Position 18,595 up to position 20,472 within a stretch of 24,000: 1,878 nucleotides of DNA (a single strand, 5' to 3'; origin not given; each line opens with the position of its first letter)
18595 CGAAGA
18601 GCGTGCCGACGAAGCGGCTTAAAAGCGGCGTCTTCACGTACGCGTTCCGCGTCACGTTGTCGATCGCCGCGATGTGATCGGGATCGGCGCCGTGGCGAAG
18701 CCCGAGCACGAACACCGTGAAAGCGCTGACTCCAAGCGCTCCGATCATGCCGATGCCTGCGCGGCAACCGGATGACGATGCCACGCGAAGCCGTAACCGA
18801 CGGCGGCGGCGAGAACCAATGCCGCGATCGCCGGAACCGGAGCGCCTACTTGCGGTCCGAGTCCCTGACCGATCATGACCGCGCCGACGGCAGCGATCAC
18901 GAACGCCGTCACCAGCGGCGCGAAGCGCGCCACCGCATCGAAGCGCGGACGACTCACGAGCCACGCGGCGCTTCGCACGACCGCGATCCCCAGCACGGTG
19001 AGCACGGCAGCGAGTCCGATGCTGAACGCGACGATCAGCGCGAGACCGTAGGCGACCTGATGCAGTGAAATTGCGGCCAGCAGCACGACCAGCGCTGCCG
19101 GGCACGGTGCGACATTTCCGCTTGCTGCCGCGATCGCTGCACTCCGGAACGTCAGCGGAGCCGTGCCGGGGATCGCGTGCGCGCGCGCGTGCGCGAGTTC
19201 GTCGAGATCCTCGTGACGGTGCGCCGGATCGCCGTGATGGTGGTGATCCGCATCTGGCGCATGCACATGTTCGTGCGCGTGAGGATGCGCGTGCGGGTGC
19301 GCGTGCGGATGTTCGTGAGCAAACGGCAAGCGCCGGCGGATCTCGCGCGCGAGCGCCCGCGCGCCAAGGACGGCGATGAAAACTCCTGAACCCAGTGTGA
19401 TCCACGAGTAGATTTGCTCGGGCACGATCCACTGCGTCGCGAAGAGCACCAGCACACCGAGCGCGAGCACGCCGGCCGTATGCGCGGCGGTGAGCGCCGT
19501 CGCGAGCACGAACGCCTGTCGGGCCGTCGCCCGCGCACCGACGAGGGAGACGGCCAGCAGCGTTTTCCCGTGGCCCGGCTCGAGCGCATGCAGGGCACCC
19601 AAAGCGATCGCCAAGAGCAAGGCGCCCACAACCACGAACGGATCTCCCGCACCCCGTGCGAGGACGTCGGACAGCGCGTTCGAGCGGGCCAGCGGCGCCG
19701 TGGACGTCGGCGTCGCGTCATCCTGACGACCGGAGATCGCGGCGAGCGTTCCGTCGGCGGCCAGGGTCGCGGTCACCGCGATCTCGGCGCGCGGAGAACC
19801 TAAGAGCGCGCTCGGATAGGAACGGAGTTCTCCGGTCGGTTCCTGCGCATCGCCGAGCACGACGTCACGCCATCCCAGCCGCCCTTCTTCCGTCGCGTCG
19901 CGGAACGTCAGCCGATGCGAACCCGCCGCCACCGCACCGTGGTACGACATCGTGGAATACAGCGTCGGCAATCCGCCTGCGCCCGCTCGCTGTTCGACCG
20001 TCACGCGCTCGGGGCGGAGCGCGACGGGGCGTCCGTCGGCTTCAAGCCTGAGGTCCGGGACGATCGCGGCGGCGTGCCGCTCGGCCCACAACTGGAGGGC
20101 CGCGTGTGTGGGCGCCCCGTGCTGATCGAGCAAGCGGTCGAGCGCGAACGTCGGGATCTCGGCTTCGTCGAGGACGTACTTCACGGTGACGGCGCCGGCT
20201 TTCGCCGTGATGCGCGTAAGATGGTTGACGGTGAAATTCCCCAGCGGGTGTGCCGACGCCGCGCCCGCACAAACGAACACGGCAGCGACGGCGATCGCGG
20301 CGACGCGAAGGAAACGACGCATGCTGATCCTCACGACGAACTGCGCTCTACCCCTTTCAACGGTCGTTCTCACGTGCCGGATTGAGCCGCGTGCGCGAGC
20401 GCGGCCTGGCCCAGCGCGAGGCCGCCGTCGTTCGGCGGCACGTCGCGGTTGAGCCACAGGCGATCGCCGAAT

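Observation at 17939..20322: Two different Ni/Co-permease architectures, translationally coupled, directly downstream of hypF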

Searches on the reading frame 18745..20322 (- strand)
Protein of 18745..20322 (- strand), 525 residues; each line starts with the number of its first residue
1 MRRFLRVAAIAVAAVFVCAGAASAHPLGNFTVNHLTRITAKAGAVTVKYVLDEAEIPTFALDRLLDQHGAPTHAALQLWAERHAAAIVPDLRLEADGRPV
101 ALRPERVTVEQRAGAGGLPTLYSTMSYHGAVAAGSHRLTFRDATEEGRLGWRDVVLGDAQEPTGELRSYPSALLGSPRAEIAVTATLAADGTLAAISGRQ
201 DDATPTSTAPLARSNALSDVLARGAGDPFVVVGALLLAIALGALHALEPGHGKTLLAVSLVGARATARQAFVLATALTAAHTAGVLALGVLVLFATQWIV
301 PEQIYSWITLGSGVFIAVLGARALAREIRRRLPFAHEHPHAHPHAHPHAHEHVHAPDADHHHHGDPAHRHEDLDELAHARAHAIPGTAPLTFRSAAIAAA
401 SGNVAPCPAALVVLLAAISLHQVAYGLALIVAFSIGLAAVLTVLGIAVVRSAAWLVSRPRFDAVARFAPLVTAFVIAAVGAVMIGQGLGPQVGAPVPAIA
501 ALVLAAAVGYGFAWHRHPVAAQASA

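Call 3: search_protein_families(library=pfam, proteins=[window:18745-20322:-], max_evalue=0.01)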
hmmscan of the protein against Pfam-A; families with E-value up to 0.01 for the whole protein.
window:18745-20322:- (525 aa): 2 families
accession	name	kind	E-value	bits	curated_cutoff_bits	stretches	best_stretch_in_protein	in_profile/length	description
PF03824.22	NicO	-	2.4e-10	40.7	27.7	1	233-485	3-275/287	High-affinity nickel-transport protein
PF02535.28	Zip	-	0.00075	19.3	35.1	1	332-441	103-206/323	ZIP Zinc transporter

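Call 5: search_protein_families(library=ncbifam, proteins=[window:18745-20322:-], max_evalue=0.01)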
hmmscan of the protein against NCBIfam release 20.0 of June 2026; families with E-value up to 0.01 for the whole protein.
window:18745-20322:- (525 aa): 1 family
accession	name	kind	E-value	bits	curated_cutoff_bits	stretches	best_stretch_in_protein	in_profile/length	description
NF007454.0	PRK10019.1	subfamily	1.6e-35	122.7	195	1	238-487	20-277/283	nickel/cobalt efflux transporter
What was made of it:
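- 18745..20322 (-): Gene A: signal peptide, His1 periplasmic domain, RcnA-like NicO permease (525 aa). PF03824 at 40.7 bits; NF007454 at E 1.6e-35 (calls 3, 5).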

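Call 7: find_homologous_proteins(query=window:18745-20322:-, max_evalue=0.00001)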
Query window:18745-20322:- (525 aa): 6489 proteins with E <= 0.00001 among 8000 candidates; the best 120 are listed.
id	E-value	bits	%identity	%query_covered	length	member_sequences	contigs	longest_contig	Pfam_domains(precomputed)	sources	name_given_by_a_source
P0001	4.0e-252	855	79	100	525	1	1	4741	PF03824.23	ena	-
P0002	1.7e-219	748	70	98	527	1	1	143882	PF03824.23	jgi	jgi:ABC-type nickel/cobalt efflux system permease component RcnA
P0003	1.9e-217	741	71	94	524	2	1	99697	PF03824.23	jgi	jgi:nickel/cobalt transporter (NicO) family protein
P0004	9.6e-217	739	69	100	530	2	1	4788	PF03824.23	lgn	-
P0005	1.7e-216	738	69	100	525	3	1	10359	PF03824.23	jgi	jgi:nickel/cobalt transporter (NicO) family protein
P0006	2.4e-216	737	69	99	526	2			PF03824.23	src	-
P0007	5.8e-216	736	69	100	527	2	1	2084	PF03824.23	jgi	jgi:ABC-type nickel/cobalt efflux system permease component RcnA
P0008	9.8e-215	732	68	100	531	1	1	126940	PF03824.23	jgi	jgi:nickel/cobalt exporter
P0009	2.4e-214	731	70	98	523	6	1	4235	PF03824.23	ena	-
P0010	7.1e-214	729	64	100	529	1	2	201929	PF03824.23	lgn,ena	-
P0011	1.2e-213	728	68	100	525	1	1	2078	PF03824.23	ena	-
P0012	2.7e-213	727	71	98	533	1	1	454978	PF03824.23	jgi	jgi:nickel/cobalt exporter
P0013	4.7e-213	727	68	100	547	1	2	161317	PF03824.23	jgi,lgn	jgi:nickel/cobalt exporter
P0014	8.3e-213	726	69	100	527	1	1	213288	PF03824.23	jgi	jgi:nickel/cobalt exporter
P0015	8.5e-213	726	67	98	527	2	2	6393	PF03824.23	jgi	jgi:nickel/cobalt exporter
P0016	1.8e-212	725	69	100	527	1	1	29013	PF03824.23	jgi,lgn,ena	jgi:nickel/cobalt transporter (NicO) family protein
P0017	5.4e-212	723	68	98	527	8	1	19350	PF03824.23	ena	-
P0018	6.6e-212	723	69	100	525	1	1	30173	PF03824.23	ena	-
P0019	2.1e-211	721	69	98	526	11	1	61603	PF03824.23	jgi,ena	-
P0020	2.7e-211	721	69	100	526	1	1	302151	PF03824.23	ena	-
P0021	4.7e-211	720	65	100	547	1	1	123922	PF03824.23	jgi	jgi:ABC-type nickel/cobalt efflux system permease component RcnA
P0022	6.6e-211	719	66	100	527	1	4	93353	PF03824.23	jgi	jgi:ABC-type nickel/cobalt efflux system permease component RcnA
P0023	2.0e-210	718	65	100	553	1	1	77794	PF03824.23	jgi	-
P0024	3.3e-210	717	68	100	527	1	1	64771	PF03824.23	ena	-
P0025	5.0e-210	717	68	100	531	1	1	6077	PF03824.23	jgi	jgi:ABC-type nickel/cobalt efflux system permease component RcnA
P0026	5.2e-210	717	68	100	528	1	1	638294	PF03824.23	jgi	jgi:nickel/cobalt transporter (NicO) family protein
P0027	1.1e-209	715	68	100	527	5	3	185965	PF03824.23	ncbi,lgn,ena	-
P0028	1.3e-209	715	67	100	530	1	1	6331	PF03824.23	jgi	jgi:ABC-type nickel/cobalt efflux system permease component RcnA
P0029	3.4e-209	714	66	100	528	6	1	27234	PF03824.23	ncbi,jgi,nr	ncbi:MAG: nickel/cobalt transporter (NicO) family protein [Candidatus Eremiobacteraeota bacterium]|j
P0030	6.6e-209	713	63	98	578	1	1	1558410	PF03824.23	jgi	jgi:nickel/cobalt transporter (NicO) family protein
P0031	7.9e-209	713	68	98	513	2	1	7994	PF03824.23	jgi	jgi:ABC-type nickel/cobalt efflux system permease component RcnA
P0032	1.1e-208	712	67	100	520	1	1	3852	PF03824.23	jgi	jgi:nickel/cobalt exporter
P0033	3.8e-208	710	65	98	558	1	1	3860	PF03824.23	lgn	-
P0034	8.3e-208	709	67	98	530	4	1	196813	PF03824.23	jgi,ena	-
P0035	1.2e-207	709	67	100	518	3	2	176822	PF03824.23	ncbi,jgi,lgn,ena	-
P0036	1.9e-207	708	66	100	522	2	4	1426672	PF03824.23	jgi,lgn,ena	-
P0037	2.4e-207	708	68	98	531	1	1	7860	PF03824.23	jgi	-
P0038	2.5e-207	708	68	100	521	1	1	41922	PF03824.23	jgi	jgi:nickel/cobalt transporter (NicO) family protein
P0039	7.6e-207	706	68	99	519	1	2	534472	PF03824.23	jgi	jgi:ABC-type nickel/cobalt efflux system permease component RcnA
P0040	7.7e-207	706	66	100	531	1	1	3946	PF03824.23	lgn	-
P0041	8.4e-207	706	68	98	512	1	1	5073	PF03824.23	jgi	jgi:ABC-type nickel/cobalt efflux system permease component RcnA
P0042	1.2e-206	705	67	100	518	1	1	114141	PF03824.23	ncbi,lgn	-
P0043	2.2e-206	705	67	99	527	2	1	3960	PF03824.23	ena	-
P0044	2.3e-206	704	68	98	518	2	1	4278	PF03824.23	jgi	jgi:nickel/cobalt exporter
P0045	3.0e-206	704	66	100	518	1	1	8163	PF03824.23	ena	-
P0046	3.8e-206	704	68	95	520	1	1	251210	PF03824.23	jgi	jgi:ABC-type nickel/cobalt efflux system permease component RcnA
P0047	3.9e-206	704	67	98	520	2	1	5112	PF03824.23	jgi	-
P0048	4.3e-206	704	68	98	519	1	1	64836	PF03824.23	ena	-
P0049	5.3e-206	703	68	100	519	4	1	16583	PF03824.23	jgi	jgi:nickel/cobalt exporter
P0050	6.7e-206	703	66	100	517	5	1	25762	PF03824.23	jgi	jgi:nickel/cobalt transporter (NicO) family protein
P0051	7.4e-206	703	66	100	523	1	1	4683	PF03824.23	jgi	-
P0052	1.0e-205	702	65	100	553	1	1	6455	PF03824.23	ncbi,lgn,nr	ncbi:MAG: oligosaccharide flippase family protein [Candidatus Eremiobacteraeota bacterium]|nr:oligos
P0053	1.8e-205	701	67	100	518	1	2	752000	PF03824.23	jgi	jgi:ABC-type nickel/cobalt efflux system permease component RcnA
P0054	3.3e-205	701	65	100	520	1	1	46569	PF03824.23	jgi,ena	-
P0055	3.6e-205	701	66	100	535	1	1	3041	PF03824.23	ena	-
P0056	3.7e-205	701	68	95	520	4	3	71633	PF03824.23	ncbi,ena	-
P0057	7.5e-205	699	65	98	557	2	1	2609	PF03824.23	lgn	-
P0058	1.2e-204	699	67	100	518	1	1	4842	PF03824.23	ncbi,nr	ncbi:MAG TPA: hypothetical protein VHT53_02640 [Candidatus Elarobacter sp.]|nr:hypothetical protein 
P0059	2.1e-204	698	66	98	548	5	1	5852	PF03824.23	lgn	-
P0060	3.1e-204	697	66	100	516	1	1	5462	PF03824.23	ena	-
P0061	3.2e-204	697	64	100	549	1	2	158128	PF03824.23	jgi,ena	jgi:ABC-type nickel/cobalt efflux system permease component RcnA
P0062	2.7e-203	694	66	100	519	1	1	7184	PF03824.23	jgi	jgi:nickel/cobalt exporter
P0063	3.2e-203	694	66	100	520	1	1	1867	PF03824.23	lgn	-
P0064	4.0e-203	694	66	98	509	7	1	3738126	PF03824.23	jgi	jgi:nickel/cobalt transporter (NicO) family protein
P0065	2.1e-202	691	65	100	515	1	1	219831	PF03824.23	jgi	jgi:nickel/cobalt transporter (NicO) family protein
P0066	3.2e-202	691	64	100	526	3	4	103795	PF03824.23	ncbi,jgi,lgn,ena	-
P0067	4.0e-202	691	66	100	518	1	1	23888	PF03824.23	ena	-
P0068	4.6e-202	690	66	98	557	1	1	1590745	PF03824.23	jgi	jgi:nickel/cobalt transporter (NicO) family protein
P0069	2.7e-201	688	65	96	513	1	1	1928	PF03824.23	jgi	jgi:ABC-type nickel/cobalt efflux system permease component RcnA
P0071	4.4e-201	687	65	100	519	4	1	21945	PF03824.23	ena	-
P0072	5.0e-201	687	72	90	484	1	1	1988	PF03824.23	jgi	jgi:ABC-type nickel/cobalt efflux system permease component RcnA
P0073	1.2e-200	686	72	90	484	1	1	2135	PF03824.23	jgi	jgi:ABC-type nickel/cobalt efflux system permease component RcnA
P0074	1.5e-200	685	66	100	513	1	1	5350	PF03824.23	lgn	-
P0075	6.0e-200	683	63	100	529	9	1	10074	PF03824.23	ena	-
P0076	3.5e-199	681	66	100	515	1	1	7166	PF03824.23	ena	-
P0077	5.1e-199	680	67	95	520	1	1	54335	PF03824.23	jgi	jgi:nickel/cobalt transporter (NicO) family protein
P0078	1.2e-198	679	67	98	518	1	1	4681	PF03824.23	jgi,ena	-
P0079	1.7e-198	679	64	100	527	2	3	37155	PF03824.23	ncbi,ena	-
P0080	3.2e-198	678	64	100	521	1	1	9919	PF03824.23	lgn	-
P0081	6.8e-198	677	67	100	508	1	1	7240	PF03824.23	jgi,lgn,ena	jgi:nickel/cobalt transporter (NicO) family protein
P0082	1.2e-197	676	66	98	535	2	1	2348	PF03824.23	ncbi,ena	-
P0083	2.4e-197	675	66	98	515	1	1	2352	PF03824.23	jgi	jgi:ABC-type nickel/cobalt efflux system permease component RcnA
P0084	3.9e-197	674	66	95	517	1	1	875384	PF03824.23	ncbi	-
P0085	4.9e-197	674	65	100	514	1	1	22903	PF03824.23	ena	-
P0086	1.7e-196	672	64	98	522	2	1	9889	PF03824.23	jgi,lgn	-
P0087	1.8e-195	669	65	98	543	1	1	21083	PF03824.23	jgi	jgi:ABC-type nickel/cobalt efflux system permease component RcnA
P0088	2.0e-195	668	64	100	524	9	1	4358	PF03824.23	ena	-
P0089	4.8e-194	664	63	100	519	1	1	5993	PF03824.23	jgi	jgi:nickel/cobalt exporter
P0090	3.2e-193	661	65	98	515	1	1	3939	PF03824.23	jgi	jgi:nickel/cobalt transporter (NicO) family protein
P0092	2.3e-192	658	64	98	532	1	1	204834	PF03824.23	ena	-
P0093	3.4e-192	658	65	95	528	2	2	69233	PF03824.23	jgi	jgi:ABC-type nickel/cobalt efflux system permease component RcnA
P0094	3.7e-192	658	61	98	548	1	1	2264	PF03824.23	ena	-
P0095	4.7e-192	657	63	98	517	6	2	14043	PF03824.23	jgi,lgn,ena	-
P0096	5.6e-191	654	62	98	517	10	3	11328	PF03824.23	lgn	-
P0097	1.3e-190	652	64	98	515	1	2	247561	PF03824.23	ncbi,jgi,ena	-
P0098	1.6e-188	646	66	98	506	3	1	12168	PF03824.23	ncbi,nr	ncbi:MAG: putative nickel transporter [Candidatus Eremiobacteraeota bacterium]|nr:putative nickel tr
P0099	1.6e-188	646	65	98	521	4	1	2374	PF03824.23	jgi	jgi:nickel/cobalt exporter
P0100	1.2e-187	643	64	94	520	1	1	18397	PF03824.23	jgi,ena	-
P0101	1.5e-186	639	63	94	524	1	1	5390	PF03824.23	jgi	jgi:ABC-type nickel/cobalt efflux system permease component RcnA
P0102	2.5e-185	635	66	89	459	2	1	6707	PF03824.23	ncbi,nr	ncbi:MAG TPA: hypothetical protein VE826_02735, partial [Dongiaceae bacterium]|nr:hypothetical prote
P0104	1.2e-178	613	61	99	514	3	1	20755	PF03824.23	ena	-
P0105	3.2e-177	608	63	98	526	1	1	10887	PF03824.23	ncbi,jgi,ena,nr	ncbi:MAG: hypothetical protein JOZ86_00365 [Candidatus Eremiobacteraeota bacterium]|nr:hypothetical 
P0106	3.5e-177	608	63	94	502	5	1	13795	PF03824.23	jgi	jgi:ABC-type nickel/cobalt efflux system permease component RcnA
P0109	6.6e-175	601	61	98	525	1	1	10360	PF03824.23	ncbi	ncbi:MAG: hypothetical protein ABR508_11960 [Candidatus Baltobacteraceae bacterium]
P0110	2.0e-174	599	61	97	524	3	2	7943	PF03824.23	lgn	-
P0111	4.2e-174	598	60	100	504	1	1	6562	PF03824.23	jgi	jgi:nickel/cobalt exporter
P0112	1.1e-173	597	57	97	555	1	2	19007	PF03824.23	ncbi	ncbi:MAG: hypothetical protein NVSMB5_09420 [Candidatus Velthaea sp.]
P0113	1.2e-172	593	60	98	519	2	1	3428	PF03824.23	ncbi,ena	-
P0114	1.5e-172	593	58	98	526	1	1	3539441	PF03824.23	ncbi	-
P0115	2.9e-172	592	60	96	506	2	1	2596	PF03824.23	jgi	-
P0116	8.7e-172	590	59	97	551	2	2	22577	PF03824.23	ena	-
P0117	1.1e-170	587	61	99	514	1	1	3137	PF03824.23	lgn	-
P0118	8.7e-170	584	59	98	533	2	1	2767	PF03824.23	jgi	-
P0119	1.2e-169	583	59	97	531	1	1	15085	PF03824.23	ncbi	ncbi:MAG: hypothetical protein NVSMB64_02310 [Candidatus Velthaea sp.]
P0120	6.9e-169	581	60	94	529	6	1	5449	PF03824.23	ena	-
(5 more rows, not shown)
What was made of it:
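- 18745..20322 (-): More than 120 full-length homologs at 57-79% identity (call 7).
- On RcnA efflux subfamily (NCBIfam NF007454): The names given by sources are automatic (call 7).
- Sources name these proteins 'nickel/cobalt exporter' (call 7), but those names are automatic.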

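Call 10: find_encoding_contigs(protein=P0114, flank=8000, max_places=2)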
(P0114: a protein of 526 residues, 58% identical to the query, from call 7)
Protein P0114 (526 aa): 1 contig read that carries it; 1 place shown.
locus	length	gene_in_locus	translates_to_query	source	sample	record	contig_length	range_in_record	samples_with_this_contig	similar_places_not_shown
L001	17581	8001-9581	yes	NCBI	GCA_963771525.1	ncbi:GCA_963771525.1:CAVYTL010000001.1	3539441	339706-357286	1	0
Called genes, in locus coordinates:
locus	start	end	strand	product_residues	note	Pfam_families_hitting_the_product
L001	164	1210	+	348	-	PF13458:Peripla_BP_6, PF13433:Peripla_BP_5 (weak)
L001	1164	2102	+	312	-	PF02653:BPD_transp_2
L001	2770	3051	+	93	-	-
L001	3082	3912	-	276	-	PF01073:3Beta_HSD, PF01370:Epimerase, PF13460:NAD_binding_10 (weak), PF02719:Polysacc_synt_2 (weak), PF16363:GDP_Man_Dehyd, PF07993:NAD_binding_4 (weak)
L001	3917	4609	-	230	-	PF00005:ABC_tran, PF13304:AAA_21 (faint)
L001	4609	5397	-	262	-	PF00005:ABC_tran, PF13304:AAA_21 (faint), PF12399:BCA_ABC_TP_C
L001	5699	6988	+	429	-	PF00465:Fe-ADH, PF13685:Fe-ADH_2, PF25137:ADH_Fe_C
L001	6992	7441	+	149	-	PF02580:Tyr_Deacylase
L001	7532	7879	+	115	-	-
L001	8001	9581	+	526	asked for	PF03824:NicO (weak)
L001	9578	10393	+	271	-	PF03824:NicO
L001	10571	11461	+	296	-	PF14224:DUF4331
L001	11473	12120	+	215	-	PF14224:DUF4331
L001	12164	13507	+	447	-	PF14559:TPR_19 (faint)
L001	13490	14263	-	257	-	PF00378:ECH_1, PF16113:ECH_2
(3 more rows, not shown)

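Call 11: find_encoding_contigs(protein=P0064, flank=8000, max_places=2)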
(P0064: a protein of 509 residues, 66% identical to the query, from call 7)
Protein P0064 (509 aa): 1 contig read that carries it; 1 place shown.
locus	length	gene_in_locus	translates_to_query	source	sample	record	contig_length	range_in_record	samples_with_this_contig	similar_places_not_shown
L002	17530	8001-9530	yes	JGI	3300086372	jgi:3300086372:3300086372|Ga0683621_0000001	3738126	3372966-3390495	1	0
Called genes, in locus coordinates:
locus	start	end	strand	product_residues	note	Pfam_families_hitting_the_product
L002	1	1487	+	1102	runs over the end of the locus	PF08310:LGFP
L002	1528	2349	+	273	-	PF02463:SMC_N (faint), PF13175:AAA_15 (faint), PF13476:AAA_23, PF00005:ABC_tran, PF13304:AAA_21 (weak)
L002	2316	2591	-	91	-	-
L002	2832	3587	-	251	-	PF01073:3Beta_HSD, PF01370:Epimerase, PF13460:NAD_binding_10, PF16363:GDP_Man_Dehyd, PF02719:Polysacc_synt_2 (weak), PF07993:NAD_binding_4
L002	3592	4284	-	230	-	PF00005:ABC_tran, PF13304:AAA_21 (faint)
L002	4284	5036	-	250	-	PF00005:ABC_tran, PF13304:AAA_21 (faint), PF12399:BCA_ABC_TP_C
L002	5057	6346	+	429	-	PF00465:Fe-ADH, PF13685:Fe-ADH_2, PF25137:ADH_Fe_C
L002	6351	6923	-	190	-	-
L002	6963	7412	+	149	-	PF02580:Tyr_Deacylase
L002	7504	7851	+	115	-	-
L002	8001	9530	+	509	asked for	PF03824:NicO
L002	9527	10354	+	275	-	PF03824:NicO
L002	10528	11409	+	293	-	PF14224:DUF4331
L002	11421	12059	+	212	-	PF14224:DUF4331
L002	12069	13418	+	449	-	PF07719:TPR_2 (faint), PF14559:TPR_19 (faint)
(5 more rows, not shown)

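Call 33: find_related_loci(query=A3, collection=genome_contigs, flank=10000)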
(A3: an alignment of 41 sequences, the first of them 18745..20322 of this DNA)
Query A3 (525 aa) in genome_contigs; peptide patterns used: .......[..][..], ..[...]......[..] (x = any residue, [..] = any of these).
600 stretches matched a pattern (row limit reached: there are more); 537 encode a relative of the query (tblastn E <= 1e-3); the best 80 are kept; 80 distinct loci.
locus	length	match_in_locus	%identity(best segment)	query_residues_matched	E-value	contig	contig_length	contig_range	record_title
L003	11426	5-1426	58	47-525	9e-150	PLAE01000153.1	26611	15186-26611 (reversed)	MAG: Vulcanimicrobiota bacterium isolate bog_1502 73.20111000_S2S.14_contig_4505, whole genome shotgun sequence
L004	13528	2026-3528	49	1-488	3e-124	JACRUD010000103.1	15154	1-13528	MAG: Vulcanimicrobiota bacterium isolate SB9751_S4_11 NODE_1241_length_15154_cov_6.387244, whole genome shotgun sequence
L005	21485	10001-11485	50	6-513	1e-120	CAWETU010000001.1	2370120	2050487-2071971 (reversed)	MAG: Candidatus Eremiobacteraeota bacterium isolate MFD05705.bin.1.164 genome assembly, contig: contig_4, whole genome s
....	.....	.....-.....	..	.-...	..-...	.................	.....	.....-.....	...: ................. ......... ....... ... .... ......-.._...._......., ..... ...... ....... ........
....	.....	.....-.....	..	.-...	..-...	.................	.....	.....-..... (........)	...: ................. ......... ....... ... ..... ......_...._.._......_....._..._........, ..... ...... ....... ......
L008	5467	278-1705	43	17-493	4e-112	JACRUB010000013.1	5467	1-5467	MAG: Vulcanimicrobiota bacterium isolate Mitchell_Peninsula_52 NODE_16814_length_5467_cov_5.331855, whole genome shotgun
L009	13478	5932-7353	46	1-491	1e-108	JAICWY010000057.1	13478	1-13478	MAG: Candidatus Eremiobacteria bacterium isolate LS_FP_2_bin.76 k141_935131_length_13478_cov_219.0000, whole genome shot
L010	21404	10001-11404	44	1-491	2e-104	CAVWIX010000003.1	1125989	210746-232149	MAG: Candidatus Eremiobacteraeota bacterium isolate MFD05502.bin.1.147 genome assembly, contig: contig_2615, whole genom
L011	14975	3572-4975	44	1-491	1e-103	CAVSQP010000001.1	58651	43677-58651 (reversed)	MAG: Candidatus Eremiobacteraeota bacterium isolate MFD05841.bin.1.138 genome assembly, contig: contig_102221, whole gen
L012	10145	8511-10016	47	1-510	3e-102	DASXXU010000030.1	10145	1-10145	MAG TPA_asm: Candidatus Tumulicola sp. isolate SMAG_U4806 k141_2152310, whole genome shotgun sequence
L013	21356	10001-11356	45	20-506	2e-101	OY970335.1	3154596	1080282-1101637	MAG: Candidatus Eremiobacteraeota bacterium isolate MFD10064.bin.c.2 genome assembly, chromosome: 1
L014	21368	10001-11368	45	22-512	5e-101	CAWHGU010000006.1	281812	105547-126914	MAG: Candidatus Eremiobacteraeota bacterium isolate MFD00731.bin.1.164 genome assembly, contig: contig_82536, whole geno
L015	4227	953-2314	44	1-491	2e-99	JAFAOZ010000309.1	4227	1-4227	MAG: Vulcanimicrobiota bacterium isolate CP_BM_ER_25 BM_ER_k147_4551973, whole genome shotgun sequence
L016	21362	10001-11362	43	7-488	4e-93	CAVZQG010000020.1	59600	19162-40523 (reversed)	MAG: Candidatus Eremiobacteraeota bacterium isolate MFD09603.bin.2.218 genome assembly, contig: contig_75951, whole geno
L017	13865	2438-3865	42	1-522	1e-92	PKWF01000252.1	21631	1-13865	MAG: Vulcanimicrobiota bacterium isolate palsa_1505 73.20120500_P31.9_contig_2543, whole genome shotgun sequence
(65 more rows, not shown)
